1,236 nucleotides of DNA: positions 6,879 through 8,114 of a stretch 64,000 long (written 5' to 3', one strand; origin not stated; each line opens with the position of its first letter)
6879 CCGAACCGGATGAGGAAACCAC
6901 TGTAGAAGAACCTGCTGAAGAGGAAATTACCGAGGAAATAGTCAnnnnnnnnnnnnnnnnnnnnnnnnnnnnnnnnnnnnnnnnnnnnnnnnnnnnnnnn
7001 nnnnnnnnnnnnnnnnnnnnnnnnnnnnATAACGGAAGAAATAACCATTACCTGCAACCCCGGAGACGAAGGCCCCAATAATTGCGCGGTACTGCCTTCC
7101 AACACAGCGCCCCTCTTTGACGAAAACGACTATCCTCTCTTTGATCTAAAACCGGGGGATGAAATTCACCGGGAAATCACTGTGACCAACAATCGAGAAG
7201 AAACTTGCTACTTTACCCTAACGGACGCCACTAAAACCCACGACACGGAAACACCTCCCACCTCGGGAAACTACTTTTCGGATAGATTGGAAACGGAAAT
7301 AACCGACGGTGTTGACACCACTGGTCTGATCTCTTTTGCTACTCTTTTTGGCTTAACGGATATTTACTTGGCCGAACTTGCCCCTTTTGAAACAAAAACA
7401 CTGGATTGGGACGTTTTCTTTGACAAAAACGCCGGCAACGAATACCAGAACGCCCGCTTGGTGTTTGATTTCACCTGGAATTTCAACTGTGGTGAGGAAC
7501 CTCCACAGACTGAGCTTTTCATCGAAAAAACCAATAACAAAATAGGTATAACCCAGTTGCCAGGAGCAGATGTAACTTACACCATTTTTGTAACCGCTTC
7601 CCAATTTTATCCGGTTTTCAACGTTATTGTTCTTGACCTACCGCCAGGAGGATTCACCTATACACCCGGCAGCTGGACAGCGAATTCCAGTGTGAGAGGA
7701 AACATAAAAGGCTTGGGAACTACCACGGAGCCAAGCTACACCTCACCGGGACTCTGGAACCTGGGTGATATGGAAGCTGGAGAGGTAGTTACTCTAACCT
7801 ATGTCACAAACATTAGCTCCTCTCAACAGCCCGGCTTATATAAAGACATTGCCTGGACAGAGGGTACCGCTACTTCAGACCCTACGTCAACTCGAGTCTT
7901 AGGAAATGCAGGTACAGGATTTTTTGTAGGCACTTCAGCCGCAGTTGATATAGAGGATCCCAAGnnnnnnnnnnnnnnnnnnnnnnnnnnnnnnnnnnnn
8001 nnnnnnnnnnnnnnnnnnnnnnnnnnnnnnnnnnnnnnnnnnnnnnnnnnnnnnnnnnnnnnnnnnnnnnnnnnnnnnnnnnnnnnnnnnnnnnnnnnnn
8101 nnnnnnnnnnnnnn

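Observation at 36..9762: Hybrid SipW/TasA-like plus sortase surface-fibre locus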

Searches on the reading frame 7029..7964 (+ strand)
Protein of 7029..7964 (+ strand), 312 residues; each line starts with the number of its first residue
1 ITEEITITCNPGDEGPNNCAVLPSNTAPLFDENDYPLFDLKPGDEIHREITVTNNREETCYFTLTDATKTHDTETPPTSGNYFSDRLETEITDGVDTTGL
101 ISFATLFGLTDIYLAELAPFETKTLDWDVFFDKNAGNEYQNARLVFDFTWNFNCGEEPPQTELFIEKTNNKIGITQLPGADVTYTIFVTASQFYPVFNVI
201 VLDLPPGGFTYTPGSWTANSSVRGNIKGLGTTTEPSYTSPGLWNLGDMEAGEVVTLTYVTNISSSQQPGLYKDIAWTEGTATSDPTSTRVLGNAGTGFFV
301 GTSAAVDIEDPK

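Call 44: predict_structure(alignment_id=A5)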
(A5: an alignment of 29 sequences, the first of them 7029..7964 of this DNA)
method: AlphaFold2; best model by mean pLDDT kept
length: 312 residues; sequences in the alignment: 29
mean_pLDDT: 90.7   pTM: 0.73
mean pLDDT of the five models: 90.7, 89.3, 87.4, 87.3, 86.6
residues with pLDDT >= 90: 220; 70-90: 80; 50-70: 10; < 50: 2
segments of 3 or more residues with pLDDT < 50: none
pLDDT, mean of each block of 10 residues (from residue 1): 80 77 85 83 93 95 93 94 95 89 89 93 96 92 91 87 96 94 97 94 92 95 94 78 94 97 95 96 87 91 90 50
secondary structure, 60 per line:
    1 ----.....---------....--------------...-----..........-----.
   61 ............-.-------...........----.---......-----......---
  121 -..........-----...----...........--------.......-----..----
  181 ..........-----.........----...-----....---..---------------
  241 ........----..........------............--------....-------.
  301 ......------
elements in order: E5-9 E19-22 E45-54 E60-72 H83-86 E87-92 H103-106 E112-117 E122-131 E144-154 E163-169 E181-190 E196-204 E209-211 E217-220 E241-248 E253-262 E269-280 E289-292 E300-306

It is the predicted wall-anchored base subunit. AlphaFold2 model pLDDT 90.7 (call 44).

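Call 46: fold_search(model_id=the predicted structure, library=pdb)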
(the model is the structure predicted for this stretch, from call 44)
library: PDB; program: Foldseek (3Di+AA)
matches with E <= 10: 1879; with E <= 0.001: 235
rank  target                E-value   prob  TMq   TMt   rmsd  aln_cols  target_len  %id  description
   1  8t2v_A                7.1e-08  1.00  0.32  0.12  18.8       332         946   11  Cryo-EM Structures of Full-length Integrin alphaIIbbeta3 in Native Lipids (released 2023-07-26)
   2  2f68                  2.1e-07  1.00  0.30  0.31  20.1       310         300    9  Crystal structure of collagen adhesin (CNA) from S. aureus (released 2006-12-12)
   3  3fcs_A                3.0e-07  1.00  0.32  0.12  18.2       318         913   10  Structure of complete ectodomain of integrin aIIBb3 (released 2009-01-20)
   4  2f6a_B                3.8e-07  1.00  0.31  0.33  23.3       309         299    9  Collagen Adhesin and Collagen Complex Structure (released 2006-12-12)
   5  6avu_A                5.5e-07  1.00  0.29  0.11  18.5       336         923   10  Human alpha-V beta-3 Integrin (open conformation) in complex with the therapeutic antibody LM609 (released 2017-11-01)
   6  3ije_A                8.0e-07  1.00  0.28  0.11  19.1       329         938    9  Crystal structure of the complete integrin alhaVbeta3 ectodomain plus an Alpha/beta transmembrane fragment (released 2009-09-29)
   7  4o02_A                1.6e-06  1.00  0.30  0.12  18.8       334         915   10  AlphaVBeta3 integrin in complex with monoclonal antibody FAB fragment. (released 2014-04-02)
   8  4cak_A                1.8e-06  1.00  0.32  0.13  17.3       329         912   10  Three-dimensional reconstruction of intact human integrin alphaIIbbeta3 in a phospholipid bilayer nanodisc (released 2013-10-30)
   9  4g1e_A                1.8e-06  1.00  0.29  0.11  18.6       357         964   11  Crystal structure of integrin alpha V beta 3 with coil-coiled tag. (released 2012-12-12)
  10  8gce_A                1.9e-06  1.00  0.30  0.12  17.0       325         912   11  The Extracellular Domain of Integrin AlphaIIbBeta3 in Intermediate State (released 2024-03-06)
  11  1ggt_B                2.0e-06  1.00  0.24  0.11  14.2       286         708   13  THREE-DIMENSIONAL STRUCTURE OF A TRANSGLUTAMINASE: HUMAN BLOOD COAGULATION FACTOR XIII (released 1995-07-31)
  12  4p0d                  2.4e-06  1.00  0.34  0.24  13.9       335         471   11  The T6 backbone pilin of serotype M6 Streptococcus pyogenes has a modular three-domain structure decorated with variable (released 2014-08-27)
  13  6kzb_A                2.4e-06  1.00  0.25  0.14  13.1       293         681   12  Transglutaminase2 complexed with calcium (released 2020-12-09)
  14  7nxd_A                2.4e-06  1.00  0.31  0.12  19.2       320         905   11  Cryo-EM structure of human integrin alpha5beta1 in the half-bent conformation (released 2021-08-25)
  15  1jv2_A                2.4e-06  1.00  0.29  0.12  18.9       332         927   10  CRYSTAL STRUCTURE OF THE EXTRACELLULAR SEGMENT OF INTEGRIN ALPHAVBETA3 (released 2001-10-17)
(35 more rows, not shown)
